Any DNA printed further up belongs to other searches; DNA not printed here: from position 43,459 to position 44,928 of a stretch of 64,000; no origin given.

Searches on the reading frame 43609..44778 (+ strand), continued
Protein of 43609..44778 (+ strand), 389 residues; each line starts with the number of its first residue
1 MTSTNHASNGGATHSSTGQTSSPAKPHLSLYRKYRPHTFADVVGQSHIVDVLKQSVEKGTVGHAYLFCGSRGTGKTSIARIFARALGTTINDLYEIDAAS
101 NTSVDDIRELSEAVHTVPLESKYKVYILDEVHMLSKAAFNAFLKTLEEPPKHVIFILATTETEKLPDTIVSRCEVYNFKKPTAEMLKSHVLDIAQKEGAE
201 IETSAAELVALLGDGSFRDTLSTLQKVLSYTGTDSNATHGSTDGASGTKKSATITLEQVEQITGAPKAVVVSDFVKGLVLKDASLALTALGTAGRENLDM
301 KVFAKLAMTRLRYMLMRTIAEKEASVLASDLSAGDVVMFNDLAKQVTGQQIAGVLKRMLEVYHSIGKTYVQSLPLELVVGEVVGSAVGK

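Call 48: find_encoding_contigs(protein=P0016, flank=3000, max_places=2)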
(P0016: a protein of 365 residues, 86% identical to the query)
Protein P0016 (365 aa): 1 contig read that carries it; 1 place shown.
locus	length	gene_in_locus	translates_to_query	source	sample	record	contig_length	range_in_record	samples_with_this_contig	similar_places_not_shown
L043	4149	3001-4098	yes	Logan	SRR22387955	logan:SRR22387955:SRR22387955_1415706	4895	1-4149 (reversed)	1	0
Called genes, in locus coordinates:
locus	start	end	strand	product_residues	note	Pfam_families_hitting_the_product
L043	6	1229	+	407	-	PF01207:Dus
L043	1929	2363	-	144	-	-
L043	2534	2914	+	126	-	-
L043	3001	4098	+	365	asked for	PF05496:RuvB_N (weak), PF13177:DNA_pol3_delta2 (weak), PF00004:AAA, PF07728:AAA_5 (faint), PF13401:AAA_22 (faint), PF13177:DNA_pol3_delta2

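Call 49: find_encoding_contigs(protein=P0006, flank=3000, max_places=2)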
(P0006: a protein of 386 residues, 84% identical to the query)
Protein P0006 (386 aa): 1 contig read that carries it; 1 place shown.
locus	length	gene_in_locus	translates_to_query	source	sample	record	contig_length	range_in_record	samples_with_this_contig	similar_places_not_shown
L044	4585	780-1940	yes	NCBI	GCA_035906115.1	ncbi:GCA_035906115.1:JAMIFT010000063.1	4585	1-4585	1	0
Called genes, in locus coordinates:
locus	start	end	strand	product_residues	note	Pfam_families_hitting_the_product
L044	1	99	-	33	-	?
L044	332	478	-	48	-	-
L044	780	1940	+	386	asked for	PF05496:RuvB_N (weak), PF13177:DNA_pol3_delta2 (weak), PF00004:AAA, PF07728:AAA_5 (faint), PF13401:AAA_22 (faint), PF13177:DNA_pol3_delta2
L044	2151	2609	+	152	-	PF01797:Y1_Tnp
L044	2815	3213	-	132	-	-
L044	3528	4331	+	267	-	PF00149:Metallophos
